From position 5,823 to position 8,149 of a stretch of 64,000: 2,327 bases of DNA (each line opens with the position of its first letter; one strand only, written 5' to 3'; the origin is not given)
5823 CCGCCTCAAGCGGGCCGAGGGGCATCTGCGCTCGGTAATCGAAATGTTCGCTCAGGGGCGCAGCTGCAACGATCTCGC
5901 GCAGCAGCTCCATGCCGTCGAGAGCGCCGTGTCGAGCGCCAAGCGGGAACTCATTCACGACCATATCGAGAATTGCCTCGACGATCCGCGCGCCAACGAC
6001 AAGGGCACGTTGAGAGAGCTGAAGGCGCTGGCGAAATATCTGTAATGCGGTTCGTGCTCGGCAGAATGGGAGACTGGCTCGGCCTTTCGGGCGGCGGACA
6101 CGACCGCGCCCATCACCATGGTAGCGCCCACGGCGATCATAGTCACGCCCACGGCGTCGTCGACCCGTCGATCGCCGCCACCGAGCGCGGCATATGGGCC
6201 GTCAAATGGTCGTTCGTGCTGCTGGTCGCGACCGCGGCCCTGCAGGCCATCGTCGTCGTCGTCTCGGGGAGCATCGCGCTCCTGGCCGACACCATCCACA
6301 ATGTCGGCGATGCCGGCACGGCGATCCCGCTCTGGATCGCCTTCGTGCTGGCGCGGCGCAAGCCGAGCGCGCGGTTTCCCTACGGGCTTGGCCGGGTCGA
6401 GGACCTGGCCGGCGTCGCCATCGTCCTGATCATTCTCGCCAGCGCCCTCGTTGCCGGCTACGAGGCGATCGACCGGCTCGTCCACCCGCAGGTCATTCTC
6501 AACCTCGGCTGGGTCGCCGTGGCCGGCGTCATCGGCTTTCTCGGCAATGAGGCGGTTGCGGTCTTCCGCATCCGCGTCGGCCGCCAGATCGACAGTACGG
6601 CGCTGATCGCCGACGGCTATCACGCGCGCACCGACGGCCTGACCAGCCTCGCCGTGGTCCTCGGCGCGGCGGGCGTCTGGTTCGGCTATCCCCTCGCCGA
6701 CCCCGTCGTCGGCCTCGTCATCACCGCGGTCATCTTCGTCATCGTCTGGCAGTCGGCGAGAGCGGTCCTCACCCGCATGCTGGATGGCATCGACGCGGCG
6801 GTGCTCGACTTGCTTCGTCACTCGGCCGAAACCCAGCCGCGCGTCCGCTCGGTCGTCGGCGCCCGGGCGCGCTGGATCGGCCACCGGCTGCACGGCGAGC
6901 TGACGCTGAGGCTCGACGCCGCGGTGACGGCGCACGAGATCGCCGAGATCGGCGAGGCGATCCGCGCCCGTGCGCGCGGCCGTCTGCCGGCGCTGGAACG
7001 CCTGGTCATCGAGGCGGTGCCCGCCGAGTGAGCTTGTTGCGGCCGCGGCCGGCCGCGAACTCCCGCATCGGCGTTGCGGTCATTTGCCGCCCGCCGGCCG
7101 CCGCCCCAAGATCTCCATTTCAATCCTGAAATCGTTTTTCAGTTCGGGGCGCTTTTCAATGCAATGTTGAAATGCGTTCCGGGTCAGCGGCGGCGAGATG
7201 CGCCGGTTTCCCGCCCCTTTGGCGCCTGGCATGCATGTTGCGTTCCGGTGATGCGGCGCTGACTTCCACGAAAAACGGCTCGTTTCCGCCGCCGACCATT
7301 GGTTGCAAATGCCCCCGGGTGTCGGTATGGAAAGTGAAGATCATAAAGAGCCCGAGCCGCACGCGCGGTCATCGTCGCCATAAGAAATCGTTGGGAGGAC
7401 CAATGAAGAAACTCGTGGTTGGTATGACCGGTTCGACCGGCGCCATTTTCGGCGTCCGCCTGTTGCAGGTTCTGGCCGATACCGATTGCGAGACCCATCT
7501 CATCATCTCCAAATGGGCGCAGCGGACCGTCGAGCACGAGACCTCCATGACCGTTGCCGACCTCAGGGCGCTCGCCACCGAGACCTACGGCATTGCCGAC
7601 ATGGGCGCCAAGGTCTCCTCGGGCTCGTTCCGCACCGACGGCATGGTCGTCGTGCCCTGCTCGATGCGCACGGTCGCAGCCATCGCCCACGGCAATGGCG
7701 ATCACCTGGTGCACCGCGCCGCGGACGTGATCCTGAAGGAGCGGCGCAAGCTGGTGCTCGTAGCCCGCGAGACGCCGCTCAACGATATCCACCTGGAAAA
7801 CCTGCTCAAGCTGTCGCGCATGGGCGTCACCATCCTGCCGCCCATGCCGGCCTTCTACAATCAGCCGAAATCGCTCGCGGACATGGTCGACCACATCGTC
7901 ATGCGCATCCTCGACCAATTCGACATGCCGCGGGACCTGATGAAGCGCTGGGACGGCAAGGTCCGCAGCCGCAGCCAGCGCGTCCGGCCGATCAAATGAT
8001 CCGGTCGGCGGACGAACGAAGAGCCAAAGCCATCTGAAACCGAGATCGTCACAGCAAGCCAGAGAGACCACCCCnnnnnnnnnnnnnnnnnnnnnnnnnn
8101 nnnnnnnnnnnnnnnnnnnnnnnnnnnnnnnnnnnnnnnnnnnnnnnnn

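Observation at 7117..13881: Sigma-54-controlled prFMN decarboxylase + heteromeric CoA-transferase operon: a possible acyl-CoA decarboxylation pathway of unknown substrate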

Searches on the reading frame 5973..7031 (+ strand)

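Call 3: search_protein_families(library=pfam, proteins=[window:5973-7031:+])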
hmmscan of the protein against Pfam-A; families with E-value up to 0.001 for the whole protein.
window:5973-7031:+ (352 aa): 1 family
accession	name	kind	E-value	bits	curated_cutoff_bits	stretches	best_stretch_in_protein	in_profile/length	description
PF01545.26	Cation_efflux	-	1.2e-42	146.4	26.6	1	80-267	4-195/198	Cation efflux family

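Call 4: search_protein_families(library=ncbifam, proteins=[window:5973-7031:+])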
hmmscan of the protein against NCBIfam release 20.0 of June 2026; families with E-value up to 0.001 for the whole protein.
window:5973-7031:+ (352 aa): 10 families
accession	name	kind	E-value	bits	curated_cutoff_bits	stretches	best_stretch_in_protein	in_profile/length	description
TIGR01297.1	CDF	superfamily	4.7e-58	196.7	82.35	1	77-349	5-281/285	cation diffusion facilitator family transporter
NF033616.1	CDF_MamB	equivalog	4.9e-33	114.8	350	1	77-350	9-283/284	magnetosome biogenesis CDF transporter MamB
NF033615.1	CDF_MamM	equivalog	1.4e-24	86.9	350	1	87-349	22-287/290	magnetosome biogenesis CDF transporter MamM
NF052602.1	Zn_efflux_Cdf31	equivalog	1.1e-18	67.6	460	1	82-326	15-269/299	CDF family zinc efflux transporter Cdf31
NF040994.1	MamV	equivalog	2.3e-17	63.1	500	1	85-350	22-287/319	CDF transporter MamV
NF052621.1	MngEfTpMntE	equivalog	4.1e-17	62.5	500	1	80-284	9-215/293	manganese efflux transporter MntE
NF050169.1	CatEfflxFieF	equivalog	4.1e-16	59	420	1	92-342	23-274/282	cation efflux pump FieF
NF002923.0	PRK03557.1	equivalog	7.2e-15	55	408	1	77-296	21-241/313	CDF family zinc transporter ZitB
NF033827.1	CDF_efflux_DmeF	equivalog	3.5e-14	52.9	250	1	58-196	2-137/309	CDF family Co(II)/Ni(II) efflux transporter DmeF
NF007064.0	PRK09509.1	equivalog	2.6e-13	49.7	447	1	91-326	27-266/300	CDF family cation-efflux transporter FieF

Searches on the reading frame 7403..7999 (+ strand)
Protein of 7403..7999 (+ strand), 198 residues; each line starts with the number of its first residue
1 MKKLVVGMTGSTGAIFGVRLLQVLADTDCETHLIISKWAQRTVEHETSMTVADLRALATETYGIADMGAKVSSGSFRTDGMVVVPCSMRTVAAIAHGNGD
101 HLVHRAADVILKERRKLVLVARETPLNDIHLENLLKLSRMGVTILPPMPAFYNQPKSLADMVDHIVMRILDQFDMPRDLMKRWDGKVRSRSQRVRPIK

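Call 3: search_protein_families(library=pfam, proteins=[window:7403-7999:+])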
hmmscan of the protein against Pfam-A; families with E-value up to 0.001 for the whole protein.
window:7403-7999:+ (198 aa): 1 family
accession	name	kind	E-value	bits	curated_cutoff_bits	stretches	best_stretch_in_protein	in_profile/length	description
PF02441.25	Flavoprotein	-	8.4e-47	159.2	22.7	1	2-173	1-162/162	Flavoprotein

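Call 4: search_protein_families(library=ncbifam, proteins=[window:7403-7999:+])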
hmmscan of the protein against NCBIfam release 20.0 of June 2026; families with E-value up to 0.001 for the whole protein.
window:7403-7999:+ (198 aa): 7 families
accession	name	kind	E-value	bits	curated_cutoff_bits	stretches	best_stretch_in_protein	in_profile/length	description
NF041206.1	VdcB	exception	6.4e-84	280.2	290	1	3-185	1-184/184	non-oxidative hydroxyarylic acid decarboxylases subunit B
NF041218.1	BagM_FevK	exception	5.2e-80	267.8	420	1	3-195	2-195/215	bagremycin/ferroverdin biosynthesis UbiX family decarboxylase BagM/FevK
TIGR00421.1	ubiX_pad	subfamily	9.5e-78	260.1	108.9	1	3-183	1-181/181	UbiX family flavin prenyltransferase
NF004685.0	PRK06029.1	subfamily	1.9e-76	256.4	188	1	1-185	1-186/187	UbiX family flavin prenyltransferase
TIGR00521.1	coaBC_dfp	equivalog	2.6e-09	36.6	219.7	1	2-175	4-180/392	bifunctional phosphopantothenoylcysteine decarboxylase/phosphopantothenate--cysteine ligase CoaBC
TIGR02113.1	coaC_strep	equivalog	1.5e-05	24.9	261.4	1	75-149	74-150/177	phosphopantothenoylcysteine decarboxylase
NF006161.0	PRK08305.1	equivalog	0.00087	19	156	1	3-122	7-129/196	dipicolinate synthase subunit B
